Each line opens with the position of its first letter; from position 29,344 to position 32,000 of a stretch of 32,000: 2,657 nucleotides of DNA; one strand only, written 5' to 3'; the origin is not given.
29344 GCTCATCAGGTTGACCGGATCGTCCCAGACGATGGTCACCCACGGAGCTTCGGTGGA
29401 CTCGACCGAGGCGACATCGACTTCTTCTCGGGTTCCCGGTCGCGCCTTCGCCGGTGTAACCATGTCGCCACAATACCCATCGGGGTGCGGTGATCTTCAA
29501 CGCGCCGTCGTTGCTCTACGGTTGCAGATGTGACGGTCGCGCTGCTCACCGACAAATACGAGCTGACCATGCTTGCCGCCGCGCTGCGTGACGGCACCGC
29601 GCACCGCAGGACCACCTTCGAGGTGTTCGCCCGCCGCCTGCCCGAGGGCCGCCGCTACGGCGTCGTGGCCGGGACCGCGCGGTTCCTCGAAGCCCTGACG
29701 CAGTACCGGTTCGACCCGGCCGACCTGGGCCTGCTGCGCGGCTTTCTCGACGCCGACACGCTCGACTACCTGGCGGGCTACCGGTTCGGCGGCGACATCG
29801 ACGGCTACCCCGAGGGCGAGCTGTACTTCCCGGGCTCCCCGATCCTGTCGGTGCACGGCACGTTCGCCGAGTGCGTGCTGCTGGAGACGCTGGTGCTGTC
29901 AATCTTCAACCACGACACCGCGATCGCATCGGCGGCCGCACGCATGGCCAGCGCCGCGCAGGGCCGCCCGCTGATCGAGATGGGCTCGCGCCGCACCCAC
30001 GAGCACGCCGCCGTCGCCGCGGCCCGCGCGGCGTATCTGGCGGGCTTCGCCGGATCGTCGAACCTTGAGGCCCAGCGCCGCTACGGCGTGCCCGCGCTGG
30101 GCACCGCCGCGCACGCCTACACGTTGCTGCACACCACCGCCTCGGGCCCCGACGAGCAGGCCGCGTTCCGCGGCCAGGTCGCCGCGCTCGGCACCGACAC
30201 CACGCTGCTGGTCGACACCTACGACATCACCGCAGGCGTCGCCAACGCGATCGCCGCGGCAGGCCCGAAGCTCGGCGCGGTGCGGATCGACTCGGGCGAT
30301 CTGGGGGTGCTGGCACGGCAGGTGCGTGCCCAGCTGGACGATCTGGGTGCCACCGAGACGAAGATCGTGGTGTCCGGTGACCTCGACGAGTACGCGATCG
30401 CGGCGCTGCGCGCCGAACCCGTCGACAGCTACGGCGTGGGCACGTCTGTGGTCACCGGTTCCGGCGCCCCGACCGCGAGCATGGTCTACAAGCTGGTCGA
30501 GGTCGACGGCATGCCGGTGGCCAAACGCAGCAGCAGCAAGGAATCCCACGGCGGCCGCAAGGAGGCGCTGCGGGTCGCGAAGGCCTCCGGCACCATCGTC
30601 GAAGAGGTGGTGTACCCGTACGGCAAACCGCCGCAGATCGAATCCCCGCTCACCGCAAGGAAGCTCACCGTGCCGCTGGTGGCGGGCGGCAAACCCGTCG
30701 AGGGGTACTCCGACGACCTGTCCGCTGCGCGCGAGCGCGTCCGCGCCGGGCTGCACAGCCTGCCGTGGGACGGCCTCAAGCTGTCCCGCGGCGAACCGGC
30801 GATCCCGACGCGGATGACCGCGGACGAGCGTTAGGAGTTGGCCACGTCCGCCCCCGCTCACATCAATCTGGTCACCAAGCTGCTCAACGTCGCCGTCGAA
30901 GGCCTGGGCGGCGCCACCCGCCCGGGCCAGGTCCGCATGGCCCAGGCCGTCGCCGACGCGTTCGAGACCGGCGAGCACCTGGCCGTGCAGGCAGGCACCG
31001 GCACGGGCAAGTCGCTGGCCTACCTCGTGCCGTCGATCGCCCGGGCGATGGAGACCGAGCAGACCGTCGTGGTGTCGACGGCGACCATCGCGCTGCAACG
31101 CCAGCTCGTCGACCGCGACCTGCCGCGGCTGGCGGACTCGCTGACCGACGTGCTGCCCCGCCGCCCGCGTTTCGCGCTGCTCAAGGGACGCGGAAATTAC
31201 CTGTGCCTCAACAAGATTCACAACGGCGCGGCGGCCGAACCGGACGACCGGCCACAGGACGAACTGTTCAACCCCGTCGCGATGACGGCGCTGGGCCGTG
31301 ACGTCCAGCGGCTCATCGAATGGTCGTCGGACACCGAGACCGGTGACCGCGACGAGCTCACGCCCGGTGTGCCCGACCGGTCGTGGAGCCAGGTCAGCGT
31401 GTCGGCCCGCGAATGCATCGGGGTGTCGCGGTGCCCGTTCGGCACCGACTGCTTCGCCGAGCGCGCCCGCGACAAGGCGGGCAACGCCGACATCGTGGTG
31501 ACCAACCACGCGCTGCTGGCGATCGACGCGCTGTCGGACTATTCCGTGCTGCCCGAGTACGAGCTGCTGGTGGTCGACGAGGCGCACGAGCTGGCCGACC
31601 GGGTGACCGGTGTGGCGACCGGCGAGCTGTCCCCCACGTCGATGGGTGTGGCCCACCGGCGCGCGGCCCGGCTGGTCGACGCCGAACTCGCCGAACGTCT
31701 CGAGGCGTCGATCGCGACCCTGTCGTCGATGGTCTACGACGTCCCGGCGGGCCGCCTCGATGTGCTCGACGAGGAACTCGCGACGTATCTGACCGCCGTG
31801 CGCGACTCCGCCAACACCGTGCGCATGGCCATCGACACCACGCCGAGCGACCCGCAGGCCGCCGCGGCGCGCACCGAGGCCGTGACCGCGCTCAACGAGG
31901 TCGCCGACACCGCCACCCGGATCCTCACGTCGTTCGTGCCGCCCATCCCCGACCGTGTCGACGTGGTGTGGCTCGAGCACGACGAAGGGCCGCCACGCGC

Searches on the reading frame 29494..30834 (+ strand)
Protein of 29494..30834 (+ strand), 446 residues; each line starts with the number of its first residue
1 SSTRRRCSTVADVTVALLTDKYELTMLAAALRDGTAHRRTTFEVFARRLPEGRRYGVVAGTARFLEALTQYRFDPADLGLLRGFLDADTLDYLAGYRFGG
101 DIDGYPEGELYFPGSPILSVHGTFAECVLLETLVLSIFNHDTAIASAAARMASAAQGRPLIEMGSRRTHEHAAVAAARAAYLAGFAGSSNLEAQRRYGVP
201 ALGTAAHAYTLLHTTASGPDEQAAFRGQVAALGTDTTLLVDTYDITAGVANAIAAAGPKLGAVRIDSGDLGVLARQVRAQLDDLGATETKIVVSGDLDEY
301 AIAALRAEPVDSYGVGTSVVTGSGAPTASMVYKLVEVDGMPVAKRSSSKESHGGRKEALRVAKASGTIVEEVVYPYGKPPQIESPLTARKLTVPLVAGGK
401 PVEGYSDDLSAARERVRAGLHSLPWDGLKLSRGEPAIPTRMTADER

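Call 60: search_protein_families(library=pfam, proteins=[window:29494-30834:+], max_evalue=0.001)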
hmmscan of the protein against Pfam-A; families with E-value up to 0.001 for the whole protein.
window:29494-30834:+ (446 aa): 3 families
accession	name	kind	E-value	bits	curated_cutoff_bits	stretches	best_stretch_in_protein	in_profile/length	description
PF17767.7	NAPRTase_N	-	2.1e-26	93.1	32.6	1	17-139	1-125/125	Nicotinate phosphoribosyltransferase (NAPRTase) N-terminal domain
PF04095.22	NAPRTase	-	6.4e-07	29.8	20.8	1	161-355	4-221/239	Nicotinate phosphoribosyltransferase (NAPRTase) family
PF02749.22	QRPTase_N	-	0.00017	22.2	27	0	105-140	45-80/82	Quinolinate phosphoribosyl transferase, N-terminal domain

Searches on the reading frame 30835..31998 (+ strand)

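Call 60: search_protein_families(library=pfam, proteins=[window:30835-31998:+], max_evalue=0.001)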
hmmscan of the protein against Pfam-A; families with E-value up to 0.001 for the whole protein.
window:30835-31998:+ (388 aa): 2 families
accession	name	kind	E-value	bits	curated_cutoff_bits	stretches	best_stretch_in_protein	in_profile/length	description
PF00270.35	DEAD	-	5.9e-13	49.3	26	1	37-94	5-64/167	DEAD/DEAH box helicase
PF04851.21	ResIII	-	1e-05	26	22.5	0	28-93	4-71/164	Type III restriction enzyme, res subunit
